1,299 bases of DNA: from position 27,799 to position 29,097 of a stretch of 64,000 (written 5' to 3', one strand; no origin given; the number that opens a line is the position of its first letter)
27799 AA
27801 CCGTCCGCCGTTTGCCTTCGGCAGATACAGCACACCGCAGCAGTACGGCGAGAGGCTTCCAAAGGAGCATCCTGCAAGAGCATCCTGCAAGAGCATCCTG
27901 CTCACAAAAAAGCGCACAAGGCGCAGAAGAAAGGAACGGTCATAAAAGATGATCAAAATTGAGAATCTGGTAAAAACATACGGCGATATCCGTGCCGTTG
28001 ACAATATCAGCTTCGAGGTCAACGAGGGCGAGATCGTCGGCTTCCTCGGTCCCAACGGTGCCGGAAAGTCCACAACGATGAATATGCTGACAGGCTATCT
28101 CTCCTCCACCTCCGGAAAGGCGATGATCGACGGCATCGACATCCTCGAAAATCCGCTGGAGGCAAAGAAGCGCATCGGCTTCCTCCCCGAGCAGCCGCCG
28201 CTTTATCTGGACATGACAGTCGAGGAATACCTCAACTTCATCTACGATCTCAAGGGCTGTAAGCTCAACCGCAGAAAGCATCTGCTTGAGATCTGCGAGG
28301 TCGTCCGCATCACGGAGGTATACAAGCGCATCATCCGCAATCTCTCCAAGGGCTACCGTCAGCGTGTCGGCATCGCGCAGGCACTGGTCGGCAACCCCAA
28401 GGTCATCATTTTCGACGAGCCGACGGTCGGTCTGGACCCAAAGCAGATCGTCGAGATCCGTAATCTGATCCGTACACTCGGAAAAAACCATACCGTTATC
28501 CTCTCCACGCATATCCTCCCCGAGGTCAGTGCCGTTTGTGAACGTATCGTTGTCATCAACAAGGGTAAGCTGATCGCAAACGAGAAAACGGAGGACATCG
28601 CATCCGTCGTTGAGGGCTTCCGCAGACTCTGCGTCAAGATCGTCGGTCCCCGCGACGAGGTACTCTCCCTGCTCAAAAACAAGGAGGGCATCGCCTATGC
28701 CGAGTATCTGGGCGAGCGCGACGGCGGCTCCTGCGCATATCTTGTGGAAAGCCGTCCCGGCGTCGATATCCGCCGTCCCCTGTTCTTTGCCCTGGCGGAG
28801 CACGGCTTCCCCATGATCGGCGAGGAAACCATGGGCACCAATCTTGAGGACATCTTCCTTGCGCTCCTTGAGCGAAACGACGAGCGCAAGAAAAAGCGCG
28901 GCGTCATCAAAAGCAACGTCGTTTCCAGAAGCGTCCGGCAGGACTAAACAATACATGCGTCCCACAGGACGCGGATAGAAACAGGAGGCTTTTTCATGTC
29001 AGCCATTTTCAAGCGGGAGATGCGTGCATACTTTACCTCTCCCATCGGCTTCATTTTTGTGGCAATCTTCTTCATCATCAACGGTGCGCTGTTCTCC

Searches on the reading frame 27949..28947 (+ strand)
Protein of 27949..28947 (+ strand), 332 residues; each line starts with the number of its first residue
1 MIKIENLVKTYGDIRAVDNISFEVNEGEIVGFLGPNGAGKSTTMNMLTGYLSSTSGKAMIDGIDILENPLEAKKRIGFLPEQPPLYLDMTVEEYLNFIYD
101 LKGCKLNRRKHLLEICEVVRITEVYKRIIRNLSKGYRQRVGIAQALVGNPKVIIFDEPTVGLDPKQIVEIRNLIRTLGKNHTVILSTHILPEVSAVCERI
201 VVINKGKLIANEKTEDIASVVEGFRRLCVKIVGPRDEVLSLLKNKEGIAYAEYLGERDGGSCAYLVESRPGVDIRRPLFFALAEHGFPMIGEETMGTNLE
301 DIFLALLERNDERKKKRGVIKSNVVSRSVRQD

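Call 36: search_protein_families(library=pfam, proteins=[window:27949-28947:+], max_evalue=0.001)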
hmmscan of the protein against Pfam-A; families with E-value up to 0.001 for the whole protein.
window:27949-28947:+ (332 aa): 2 families
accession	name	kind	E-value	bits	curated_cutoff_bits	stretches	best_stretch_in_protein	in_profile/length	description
PF00005.33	ABC_tran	-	1.3e-31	110.5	25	1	18-159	2-136/137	ABC transporter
PF13304.12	AAA_21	-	3.6e-11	44.1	27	1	129-191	235-300/304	AAA domain, putative AbiEii toxin, Type IV TA system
